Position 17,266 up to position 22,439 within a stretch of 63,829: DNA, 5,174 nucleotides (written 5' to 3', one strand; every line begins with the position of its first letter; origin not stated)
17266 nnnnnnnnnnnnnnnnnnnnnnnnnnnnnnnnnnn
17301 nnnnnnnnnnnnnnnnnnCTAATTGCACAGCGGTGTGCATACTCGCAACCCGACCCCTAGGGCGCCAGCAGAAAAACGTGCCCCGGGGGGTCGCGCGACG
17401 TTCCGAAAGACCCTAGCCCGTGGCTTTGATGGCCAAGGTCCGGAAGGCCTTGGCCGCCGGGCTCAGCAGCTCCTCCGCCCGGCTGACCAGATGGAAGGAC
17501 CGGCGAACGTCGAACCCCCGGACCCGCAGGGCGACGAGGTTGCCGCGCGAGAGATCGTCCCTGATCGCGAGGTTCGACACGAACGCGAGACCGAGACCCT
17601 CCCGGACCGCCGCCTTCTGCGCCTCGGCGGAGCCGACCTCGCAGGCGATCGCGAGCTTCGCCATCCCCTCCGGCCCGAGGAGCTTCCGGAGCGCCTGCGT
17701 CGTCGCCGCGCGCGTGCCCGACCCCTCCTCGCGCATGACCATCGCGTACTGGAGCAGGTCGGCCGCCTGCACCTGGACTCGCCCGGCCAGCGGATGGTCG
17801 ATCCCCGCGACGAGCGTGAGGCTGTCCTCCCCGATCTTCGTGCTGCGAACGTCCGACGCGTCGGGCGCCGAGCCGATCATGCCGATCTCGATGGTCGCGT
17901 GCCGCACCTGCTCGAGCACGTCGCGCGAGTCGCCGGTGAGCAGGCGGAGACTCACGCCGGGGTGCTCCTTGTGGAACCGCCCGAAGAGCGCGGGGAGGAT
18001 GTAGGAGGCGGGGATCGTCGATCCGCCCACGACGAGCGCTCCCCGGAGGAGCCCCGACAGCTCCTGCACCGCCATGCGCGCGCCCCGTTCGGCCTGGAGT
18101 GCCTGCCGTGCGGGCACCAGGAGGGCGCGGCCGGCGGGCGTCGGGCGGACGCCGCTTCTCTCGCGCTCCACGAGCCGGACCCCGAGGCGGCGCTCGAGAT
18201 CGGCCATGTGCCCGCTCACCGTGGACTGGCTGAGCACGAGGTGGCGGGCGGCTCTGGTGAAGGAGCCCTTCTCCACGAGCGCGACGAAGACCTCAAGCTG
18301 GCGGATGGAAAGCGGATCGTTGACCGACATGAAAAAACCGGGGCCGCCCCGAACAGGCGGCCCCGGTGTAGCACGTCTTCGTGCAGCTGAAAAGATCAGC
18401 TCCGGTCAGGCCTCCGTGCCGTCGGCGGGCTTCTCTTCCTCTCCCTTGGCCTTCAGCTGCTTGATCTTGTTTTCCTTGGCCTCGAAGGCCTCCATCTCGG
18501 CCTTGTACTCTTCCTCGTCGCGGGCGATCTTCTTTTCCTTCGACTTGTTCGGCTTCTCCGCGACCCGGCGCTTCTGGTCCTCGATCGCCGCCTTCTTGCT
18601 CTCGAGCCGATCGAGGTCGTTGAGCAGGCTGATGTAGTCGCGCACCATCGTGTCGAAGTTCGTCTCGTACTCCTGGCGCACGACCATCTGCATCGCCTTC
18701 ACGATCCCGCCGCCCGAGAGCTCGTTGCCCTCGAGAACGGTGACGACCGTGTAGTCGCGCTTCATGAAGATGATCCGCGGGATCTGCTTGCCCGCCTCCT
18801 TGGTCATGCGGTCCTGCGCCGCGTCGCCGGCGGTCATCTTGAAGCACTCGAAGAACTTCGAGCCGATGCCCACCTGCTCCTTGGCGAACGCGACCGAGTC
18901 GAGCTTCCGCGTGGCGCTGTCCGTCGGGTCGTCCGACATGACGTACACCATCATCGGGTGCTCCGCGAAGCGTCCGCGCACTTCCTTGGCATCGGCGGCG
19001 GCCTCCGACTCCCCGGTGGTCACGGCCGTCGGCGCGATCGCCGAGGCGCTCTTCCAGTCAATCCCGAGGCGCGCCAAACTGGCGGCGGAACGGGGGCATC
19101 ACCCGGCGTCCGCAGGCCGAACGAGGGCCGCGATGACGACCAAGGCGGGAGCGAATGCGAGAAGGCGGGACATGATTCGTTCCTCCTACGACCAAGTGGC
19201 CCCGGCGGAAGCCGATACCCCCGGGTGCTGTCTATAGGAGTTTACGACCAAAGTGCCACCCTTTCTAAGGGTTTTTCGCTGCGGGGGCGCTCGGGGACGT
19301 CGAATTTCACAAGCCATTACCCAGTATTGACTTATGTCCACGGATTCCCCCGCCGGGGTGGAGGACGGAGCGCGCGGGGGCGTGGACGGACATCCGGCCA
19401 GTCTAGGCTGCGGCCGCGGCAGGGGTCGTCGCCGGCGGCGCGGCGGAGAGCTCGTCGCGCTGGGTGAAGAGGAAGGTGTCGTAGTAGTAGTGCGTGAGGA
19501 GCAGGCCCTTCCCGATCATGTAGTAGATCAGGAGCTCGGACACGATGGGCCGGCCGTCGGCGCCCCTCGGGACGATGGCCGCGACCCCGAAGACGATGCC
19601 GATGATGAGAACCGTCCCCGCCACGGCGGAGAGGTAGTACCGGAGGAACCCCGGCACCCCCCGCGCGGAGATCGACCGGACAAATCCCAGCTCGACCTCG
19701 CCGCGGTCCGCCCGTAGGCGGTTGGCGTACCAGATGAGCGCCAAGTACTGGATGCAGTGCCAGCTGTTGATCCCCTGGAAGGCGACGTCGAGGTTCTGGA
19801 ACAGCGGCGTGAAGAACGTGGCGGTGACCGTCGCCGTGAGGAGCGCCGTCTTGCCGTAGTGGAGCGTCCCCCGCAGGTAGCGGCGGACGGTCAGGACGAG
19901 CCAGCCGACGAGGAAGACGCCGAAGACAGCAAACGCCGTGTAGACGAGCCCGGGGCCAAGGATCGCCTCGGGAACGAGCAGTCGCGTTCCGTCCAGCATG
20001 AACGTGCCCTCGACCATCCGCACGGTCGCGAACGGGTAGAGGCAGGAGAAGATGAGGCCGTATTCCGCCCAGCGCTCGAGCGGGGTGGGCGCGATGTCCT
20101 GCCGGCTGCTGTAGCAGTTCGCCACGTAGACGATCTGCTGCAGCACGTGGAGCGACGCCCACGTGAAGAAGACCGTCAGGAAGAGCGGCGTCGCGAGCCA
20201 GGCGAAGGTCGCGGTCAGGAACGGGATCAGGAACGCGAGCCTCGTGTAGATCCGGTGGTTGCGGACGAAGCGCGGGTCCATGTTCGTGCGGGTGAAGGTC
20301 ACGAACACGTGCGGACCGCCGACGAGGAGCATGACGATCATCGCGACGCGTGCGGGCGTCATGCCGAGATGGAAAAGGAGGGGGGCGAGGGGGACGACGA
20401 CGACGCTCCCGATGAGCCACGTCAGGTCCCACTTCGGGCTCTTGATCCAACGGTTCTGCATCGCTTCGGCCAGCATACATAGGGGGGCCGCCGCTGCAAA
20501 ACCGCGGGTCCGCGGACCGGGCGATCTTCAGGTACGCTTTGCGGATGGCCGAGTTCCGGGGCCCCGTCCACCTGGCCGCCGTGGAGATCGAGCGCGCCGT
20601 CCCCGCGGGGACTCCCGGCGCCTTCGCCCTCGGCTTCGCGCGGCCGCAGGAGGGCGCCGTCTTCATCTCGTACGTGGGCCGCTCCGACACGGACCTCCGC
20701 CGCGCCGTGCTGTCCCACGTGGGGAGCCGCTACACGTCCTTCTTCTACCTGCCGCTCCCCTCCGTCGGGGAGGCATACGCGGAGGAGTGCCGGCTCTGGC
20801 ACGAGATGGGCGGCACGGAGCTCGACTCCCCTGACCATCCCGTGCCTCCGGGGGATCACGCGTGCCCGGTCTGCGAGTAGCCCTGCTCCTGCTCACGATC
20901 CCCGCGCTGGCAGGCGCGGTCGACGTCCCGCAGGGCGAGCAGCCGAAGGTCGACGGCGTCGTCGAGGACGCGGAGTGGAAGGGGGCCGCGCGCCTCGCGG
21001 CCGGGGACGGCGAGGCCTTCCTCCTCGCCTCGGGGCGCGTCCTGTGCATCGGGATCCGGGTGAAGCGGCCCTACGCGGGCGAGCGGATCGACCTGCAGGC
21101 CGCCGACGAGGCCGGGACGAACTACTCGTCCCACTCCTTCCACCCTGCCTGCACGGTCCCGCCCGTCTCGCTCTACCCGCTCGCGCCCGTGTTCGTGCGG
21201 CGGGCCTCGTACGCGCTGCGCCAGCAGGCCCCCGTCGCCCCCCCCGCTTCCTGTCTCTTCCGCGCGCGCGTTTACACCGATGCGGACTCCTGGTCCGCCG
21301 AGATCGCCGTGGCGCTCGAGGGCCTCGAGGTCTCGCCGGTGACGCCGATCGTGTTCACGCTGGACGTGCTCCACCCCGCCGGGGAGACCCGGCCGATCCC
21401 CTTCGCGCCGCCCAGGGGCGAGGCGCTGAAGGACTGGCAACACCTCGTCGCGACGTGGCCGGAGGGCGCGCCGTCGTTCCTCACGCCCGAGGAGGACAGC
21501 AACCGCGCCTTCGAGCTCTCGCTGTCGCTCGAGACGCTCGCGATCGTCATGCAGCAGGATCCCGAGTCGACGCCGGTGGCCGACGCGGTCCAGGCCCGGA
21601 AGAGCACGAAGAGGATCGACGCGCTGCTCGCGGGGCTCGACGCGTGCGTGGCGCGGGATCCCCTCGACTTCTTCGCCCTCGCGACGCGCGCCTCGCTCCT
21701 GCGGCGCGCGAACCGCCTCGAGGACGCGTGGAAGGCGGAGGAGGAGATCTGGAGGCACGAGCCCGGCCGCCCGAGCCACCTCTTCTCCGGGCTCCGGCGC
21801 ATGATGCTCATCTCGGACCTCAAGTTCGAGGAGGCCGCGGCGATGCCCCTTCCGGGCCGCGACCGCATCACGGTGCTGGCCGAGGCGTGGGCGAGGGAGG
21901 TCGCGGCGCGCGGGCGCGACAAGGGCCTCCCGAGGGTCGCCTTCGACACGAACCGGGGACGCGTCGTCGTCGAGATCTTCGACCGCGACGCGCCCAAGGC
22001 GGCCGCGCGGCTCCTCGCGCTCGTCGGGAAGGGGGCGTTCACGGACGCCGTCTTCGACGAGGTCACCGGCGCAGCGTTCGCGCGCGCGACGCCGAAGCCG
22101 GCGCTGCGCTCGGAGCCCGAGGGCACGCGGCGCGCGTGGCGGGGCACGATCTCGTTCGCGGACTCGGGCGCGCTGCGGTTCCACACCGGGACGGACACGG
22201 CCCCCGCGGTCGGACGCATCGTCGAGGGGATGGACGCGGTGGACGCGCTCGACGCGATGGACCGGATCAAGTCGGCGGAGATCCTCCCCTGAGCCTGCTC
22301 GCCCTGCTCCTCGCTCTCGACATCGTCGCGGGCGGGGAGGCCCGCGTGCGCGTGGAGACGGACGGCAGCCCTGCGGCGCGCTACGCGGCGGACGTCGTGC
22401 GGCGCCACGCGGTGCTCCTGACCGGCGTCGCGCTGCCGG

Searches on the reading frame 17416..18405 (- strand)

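Call 81: search_protein_families(library=pfam, proteins=[window:17416-18405:-], max_evalue=0.0001)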
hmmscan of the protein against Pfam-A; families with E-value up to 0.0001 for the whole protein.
window:17416-18405:- (330 aa): 2 families
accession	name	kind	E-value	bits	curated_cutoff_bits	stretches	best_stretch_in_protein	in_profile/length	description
PF03466.25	LysR_substrate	-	1.2e-47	162.4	28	1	118-325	2-204/209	LysR substrate binding domain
PF00126.33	HTH_1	-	8.6e-24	83.7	26.6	1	34-93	1-60/60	Bacterial regulatory helix-turn-helix protein, lysR family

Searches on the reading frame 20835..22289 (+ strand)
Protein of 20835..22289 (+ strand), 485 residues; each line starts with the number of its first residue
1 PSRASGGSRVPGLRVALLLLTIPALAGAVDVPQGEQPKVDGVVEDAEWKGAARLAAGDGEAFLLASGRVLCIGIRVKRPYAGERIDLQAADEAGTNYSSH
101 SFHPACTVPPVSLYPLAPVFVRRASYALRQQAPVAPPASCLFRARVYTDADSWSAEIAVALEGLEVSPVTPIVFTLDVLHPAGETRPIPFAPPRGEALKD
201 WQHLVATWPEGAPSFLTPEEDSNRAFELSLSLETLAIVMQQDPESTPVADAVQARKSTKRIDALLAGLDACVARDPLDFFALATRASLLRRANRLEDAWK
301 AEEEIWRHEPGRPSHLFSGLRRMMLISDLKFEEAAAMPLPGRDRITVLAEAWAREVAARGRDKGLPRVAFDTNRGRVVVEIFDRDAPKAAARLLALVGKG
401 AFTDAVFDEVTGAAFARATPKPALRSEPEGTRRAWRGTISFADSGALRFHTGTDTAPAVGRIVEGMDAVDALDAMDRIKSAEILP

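Call 82: search_protein_families(library=pfam, proteins=[window:20835-22289:+], max_evalue=0.0001)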
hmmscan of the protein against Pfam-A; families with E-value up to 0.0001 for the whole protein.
window:20835-22289:+ (485 aa): 1 family
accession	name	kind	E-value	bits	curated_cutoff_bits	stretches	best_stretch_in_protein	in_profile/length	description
PF00160.26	Pro_isomerase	-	6.9e-06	26.8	21.7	0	368-412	2-47/159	Cyclophilin type peptidyl-prolyl cis-trans isomerase/CLD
